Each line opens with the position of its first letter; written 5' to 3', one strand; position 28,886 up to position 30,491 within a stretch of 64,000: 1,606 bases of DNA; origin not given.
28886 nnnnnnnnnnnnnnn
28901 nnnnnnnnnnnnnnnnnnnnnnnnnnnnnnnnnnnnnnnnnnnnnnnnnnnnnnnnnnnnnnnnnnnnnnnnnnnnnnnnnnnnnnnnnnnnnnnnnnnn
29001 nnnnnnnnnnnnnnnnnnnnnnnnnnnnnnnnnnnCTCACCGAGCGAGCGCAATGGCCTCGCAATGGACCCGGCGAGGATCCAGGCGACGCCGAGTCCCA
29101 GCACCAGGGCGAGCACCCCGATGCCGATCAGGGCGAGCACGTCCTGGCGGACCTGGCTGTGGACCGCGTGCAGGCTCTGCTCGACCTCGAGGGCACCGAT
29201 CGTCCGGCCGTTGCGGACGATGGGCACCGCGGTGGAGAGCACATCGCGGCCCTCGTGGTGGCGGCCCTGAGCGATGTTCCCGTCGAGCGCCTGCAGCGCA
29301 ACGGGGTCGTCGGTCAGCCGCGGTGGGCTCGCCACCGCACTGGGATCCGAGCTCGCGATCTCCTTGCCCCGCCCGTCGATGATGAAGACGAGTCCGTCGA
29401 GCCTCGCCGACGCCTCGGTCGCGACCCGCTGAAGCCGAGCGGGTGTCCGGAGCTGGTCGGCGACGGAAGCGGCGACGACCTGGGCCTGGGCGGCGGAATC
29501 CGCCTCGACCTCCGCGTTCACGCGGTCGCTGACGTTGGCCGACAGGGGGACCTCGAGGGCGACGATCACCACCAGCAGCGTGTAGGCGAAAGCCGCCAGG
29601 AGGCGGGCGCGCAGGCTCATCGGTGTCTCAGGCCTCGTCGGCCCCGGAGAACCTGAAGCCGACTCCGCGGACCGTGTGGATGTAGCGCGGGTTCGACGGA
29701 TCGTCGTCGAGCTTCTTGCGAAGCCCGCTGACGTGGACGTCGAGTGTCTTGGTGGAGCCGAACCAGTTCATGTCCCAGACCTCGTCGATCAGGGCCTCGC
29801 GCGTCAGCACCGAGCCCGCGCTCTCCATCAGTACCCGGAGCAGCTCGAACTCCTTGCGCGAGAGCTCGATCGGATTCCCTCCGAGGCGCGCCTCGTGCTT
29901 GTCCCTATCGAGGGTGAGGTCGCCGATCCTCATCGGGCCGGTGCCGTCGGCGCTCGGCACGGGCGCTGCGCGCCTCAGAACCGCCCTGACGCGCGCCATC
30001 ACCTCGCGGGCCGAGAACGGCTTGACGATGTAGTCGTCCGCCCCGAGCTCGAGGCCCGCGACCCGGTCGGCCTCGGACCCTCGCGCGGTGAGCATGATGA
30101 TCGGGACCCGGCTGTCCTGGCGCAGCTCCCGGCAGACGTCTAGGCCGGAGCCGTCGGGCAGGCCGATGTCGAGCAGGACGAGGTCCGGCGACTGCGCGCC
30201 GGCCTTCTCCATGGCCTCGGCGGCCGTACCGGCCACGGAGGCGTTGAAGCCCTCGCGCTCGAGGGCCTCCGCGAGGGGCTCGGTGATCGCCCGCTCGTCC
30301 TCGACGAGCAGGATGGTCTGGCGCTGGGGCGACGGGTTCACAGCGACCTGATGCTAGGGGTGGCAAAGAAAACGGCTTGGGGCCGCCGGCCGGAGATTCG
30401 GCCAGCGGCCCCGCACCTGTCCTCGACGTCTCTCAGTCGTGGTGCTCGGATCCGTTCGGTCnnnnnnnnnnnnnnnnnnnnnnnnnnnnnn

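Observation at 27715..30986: Two paralogue-like signal-anchored Asp/His/Gly/Ser low-complexity proteins bracket a two-component system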

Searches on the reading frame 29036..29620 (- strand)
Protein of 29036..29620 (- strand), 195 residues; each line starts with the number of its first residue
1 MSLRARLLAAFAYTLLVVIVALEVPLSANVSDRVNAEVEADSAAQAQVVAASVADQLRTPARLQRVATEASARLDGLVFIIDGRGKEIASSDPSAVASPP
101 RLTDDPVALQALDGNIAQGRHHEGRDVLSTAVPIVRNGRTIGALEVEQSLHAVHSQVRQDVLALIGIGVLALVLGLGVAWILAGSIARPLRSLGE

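Call 59: find_homologous_proteins(query=window:29036-29620:-, max_evalue=0.00001)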
Query window:29036-29620:- (195 aa): 99 proteins with E <= 0.00001 among 3249 candidates.
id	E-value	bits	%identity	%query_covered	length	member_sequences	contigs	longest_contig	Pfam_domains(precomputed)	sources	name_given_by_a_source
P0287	1.9e-102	358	93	100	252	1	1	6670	-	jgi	jgi:sensor histidine kinase regulating citrate/malate metabolism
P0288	1.4e-92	326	86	100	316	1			PF00672.31,PF00512.32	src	-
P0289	3.2e-91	322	84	100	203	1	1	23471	-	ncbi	ncbi:MAG: hypothetical protein WBV53_14800, partial [Solirubrobacterales bacterium]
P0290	7.0e-91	321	84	100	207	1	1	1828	-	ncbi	ncbi:MAG: hypothetical protein WB771_10175, partial [Solirubrobacterales bacterium]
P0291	1.9e-88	313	83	100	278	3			PF00672.31,PF00512.32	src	-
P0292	2.3e-85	303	81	98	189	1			-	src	-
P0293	1.0e-81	291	77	100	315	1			PF00672.31,PF00512.32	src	-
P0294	1.3e-76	274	74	100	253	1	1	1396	PF00672.31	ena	-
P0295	2.4e-72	260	72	97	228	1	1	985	PF00672.31,PF17203.11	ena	-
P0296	1.4e-65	238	66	99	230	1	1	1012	PF00672.31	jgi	jgi:sensor histidine kinase regulating citrate/malate metabolism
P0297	8.4e-65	236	72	78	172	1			-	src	-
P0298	8.8e-63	229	76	80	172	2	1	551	-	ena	-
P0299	7.7e-59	217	73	81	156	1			-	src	-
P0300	1.0e-57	213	90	61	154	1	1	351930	-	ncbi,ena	-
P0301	3.7e-57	211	80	71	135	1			-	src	-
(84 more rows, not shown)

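Call 68: predict_structure(alignment_id=A5)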
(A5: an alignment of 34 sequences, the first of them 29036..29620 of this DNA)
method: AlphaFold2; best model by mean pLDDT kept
length: 195 residues; sequences in the alignment: 34
mean_pLDDT: 85.6   pTM: 0.69
mean pLDDT of the five models: 85.6, 81.5, 79.9, 79.5, 75.1
residues with pLDDT >= 90: 72; 70-90: 109; 50-70: 14; < 50: 0
segments of 3 or more residues with pLDDT < 50: none
pLDDT, mean of each block of 10 residues (from residue 1): 83 87 82 81 90 89 92 92 93 74 90 93 84 95 92 71 83 86 78 68
secondary structure, 60 per line:
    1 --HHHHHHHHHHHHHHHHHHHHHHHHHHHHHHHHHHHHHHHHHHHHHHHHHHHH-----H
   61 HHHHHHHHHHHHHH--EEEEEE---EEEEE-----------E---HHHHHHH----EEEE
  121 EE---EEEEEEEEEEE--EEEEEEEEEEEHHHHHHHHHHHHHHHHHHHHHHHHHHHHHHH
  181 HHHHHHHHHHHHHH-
elements in order: H3-54 H60-74 E77-82 E86-90 H106-112 E117-122 E126-136 E139-149 H150-194

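Call 71: fold_search(model_id=the predicted structure, library=pdb)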
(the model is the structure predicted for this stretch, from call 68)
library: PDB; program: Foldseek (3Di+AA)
matches with E <= 10: 1313; with E <= 0.001: 87
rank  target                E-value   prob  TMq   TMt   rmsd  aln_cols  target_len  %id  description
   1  9a5d_A                1.4e-09  1.00  0.84  0.29   2.6       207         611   17  Integrative model of WALK-YYCH by crosslinking MS and deep learning (released 2024-09-18)
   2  5is1                  1.1e-07  1.00  0.53  0.69   3.7       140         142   18  Crystal structure of the extracellular domain of sensor histidine kinase YycG from Staphylococcus aureus at 2.0 Angstrom (released 2016-07-20)
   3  7dud_A                2.1e-07  1.00  0.53  0.68   3.8       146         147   17  Crystal Structure of erWalK (released 2022-01-19)
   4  4ywz_A                5.5e-07  1.00  0.53  0.67   3.8       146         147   17  Crystal structure of the extracellular receptor domain of the essential sensor kinase WalK from Staphylococcus aureus (released 2016-03-30)
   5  3by9_A                2.3e-06  1.00  0.44  0.34   8.1       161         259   17  Crystal structure of the V. cholerae Histidine Kinase DctB Sensor Domain (released 2008-08-12)
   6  6w3o_A                4.1e-06  1.00  0.49  0.40   6.3       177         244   15  Crystal structure of ligand-binding domain of Campylobacter jejuni chemoreceptor Tlp3 in complex with 4-methylisoleuci (released 2020-05-20)
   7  6w3r_A                5.0e-06  1.00  0.49  0.40   6.2       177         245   16  Crystal structure of ligand-binding domain of Campylobacter jejuni chemoreceptor Tlp3 in complex with 3-methylisoleuci (released 2020-05-20)
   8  4ywz_B                5.3e-06  1.00  0.53  0.69   3.8       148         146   16  Crystal structure of the extracellular receptor domain of the essential sensor kinase WalK from Staphylococcus aureus (released 2016-03-30)
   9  6w3s_A                6.1e-06  1.00  0.49  0.40   6.3       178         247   15  Crystal structure of ligand-binding domain of Campylobacter jejuni chemoreceptor Tlp3 in complex with L-leucine (released 2020-05-20)
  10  6w3x_A                6.9e-06  1.00  0.49  0.40   6.2       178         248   15  Crystal structure of ligand-binding domain of Campylobacter jejuni chemoreceptor Tlp3 in complex with L-valine (released 2020-05-20)
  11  3by9_B                7.3e-06  1.00  0.51  0.40   3.9       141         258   18  Crystal structure of the V. cholerae Histidine Kinase DctB Sensor Domain (released 2008-08-12)
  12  3e4p_B                7.3e-06  1.00  0.55  0.44   3.5       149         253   15  Crystal structure of malonate occupied DctB (released 2008-10-21)
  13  3by8                  8.4e-06  1.00  0.47  0.66   3.5       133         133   20  Crystal Structure of the E.coli DcuS Sensor Domain (released 2008-08-12)
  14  4xmq_A                1.0e-05  1.00  0.48  0.39   6.3       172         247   16  Crystal structure of the sensory domain of the Campylobacter jejuni chemoreceptor Tlp3 (CcmL) (released 2015-11-04)
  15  4xmr_A                1.2e-05  1.00  0.48  0.40   6.4       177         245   15  Crystal structure of the sensory domain of the Campylobacter jejuni chemoreceptor Tlp3 (CcmL) with isoleucine bound. (released 2015-11-04)
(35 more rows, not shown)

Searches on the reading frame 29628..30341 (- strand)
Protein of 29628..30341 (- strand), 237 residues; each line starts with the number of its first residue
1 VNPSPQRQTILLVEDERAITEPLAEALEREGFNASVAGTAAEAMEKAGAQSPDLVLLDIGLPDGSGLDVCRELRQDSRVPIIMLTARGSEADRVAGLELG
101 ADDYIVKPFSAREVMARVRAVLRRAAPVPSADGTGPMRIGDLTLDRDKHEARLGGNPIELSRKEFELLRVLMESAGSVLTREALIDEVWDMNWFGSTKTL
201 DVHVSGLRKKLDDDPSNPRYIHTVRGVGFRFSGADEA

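Call 4: search_protein_families(library=pfam, proteins=[window:29628-30341:-], max_evalue=1)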
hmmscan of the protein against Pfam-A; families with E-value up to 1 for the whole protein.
window:29628-30341:- (237 aa): 5 families
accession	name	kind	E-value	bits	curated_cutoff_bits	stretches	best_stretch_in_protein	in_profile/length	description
PF00486.34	Trans_reg_C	-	3.1e-30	104.5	26.2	1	155-231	1-77/77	Transcriptional regulatory protein, C terminal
PF00072.30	Response_reg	-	5.3e-30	104.3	30.2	1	10-119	1-111/111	Response regulator receiver domain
PF23198.2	PDE8A_N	-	0.00081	19.8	29.6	1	5-76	8-80/147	PDE8A-like, N-terminal domain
PF21695.3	GlnR_1st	-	0.0025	18.2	27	1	31-120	21-109/111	Transcription regulator GlnR, N-terminal domain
PF02254.24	TrkA_N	-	0.13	13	23.8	1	10-105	24-114/116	TrkA-N domain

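Call 5: search_protein_families(library=ncbifam, proteins=[window:29628-30341:-], max_evalue=1)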
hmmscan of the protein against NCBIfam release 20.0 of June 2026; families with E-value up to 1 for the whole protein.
window:29628-30341:- (237 aa): 110 families (the best 25 are shown)
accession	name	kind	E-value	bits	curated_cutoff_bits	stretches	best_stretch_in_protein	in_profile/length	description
TIGR02154.1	PhoB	equivalog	6.7e-69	231.6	296.2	1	8-232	3-226/226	phosphate regulon transcriptional regulator PhoB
NF008296.0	PRK11083.1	equivalog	6.7e-68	228.5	273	1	6-231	2-225/228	two-component system response regulator CreB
NF040534.1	resp_reg_YycF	equivalog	1.8e-67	227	340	1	9-231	2-227/231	response regulator YycF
NF040689.1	MtrAB_MtrA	equivalog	3e-67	226.2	300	1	10-230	1-217/219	MtrAB system response regulator MtrA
NF045944.1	ResRegRpaBCyano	equivalog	3.1e-64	216.5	330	1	11-231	1-227/229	response regulator transcription factor RpaB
NF041733.1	resp_reg_CseB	equivalog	6e-60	202.4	350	1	9-231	2-226/228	two-component system response regulator CseB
TIGR01387.1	cztR_silR_copR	subfamily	3.8e-57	193.4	279.2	1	10-230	1-217/218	heavy metal response regulator transcription factor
NF053854.1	RespRegPhoBBctds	equivalog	4.4e-56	189.7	270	1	10-231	1-224/225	two-component system response regulator PhoB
NF033117.2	vanR_ACDEGLN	exception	4.4e-55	186.7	350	1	10-230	1-224/226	VanR-ABDEGLN family response regulator transcription factor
NF007982.1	PRK10710.1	equivalog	9.1e-55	185.8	380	1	1-233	1-229/235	envelope stress response regulator BaeR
NF007820.0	PRK10529.1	equivalog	4.7e-54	183.2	325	1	9-231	3-223/225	two-component system response regulator KdpE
NF008199.0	PRK10955.1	equivalog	8.9e-53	179.6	341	1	9-230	3-227/232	envelope stress response regulator transcription factor CpxR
NF007005.1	PRK09468.1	equivalog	1e-52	178.9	331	1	7-232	3-232/237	osmolarity response regulator transcription factor OmpR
NF007546.0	PRK10161.1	equivalog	3.6e-52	177.2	471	1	9-232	4-226/229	phosphate response regulator transcription factor PhoB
NF033120.0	vanR_FM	exception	1.4e-49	168.8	460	1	8-233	4-231/231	vancomycin resistance response regulator transcription factor, VanR-F/VanR-M family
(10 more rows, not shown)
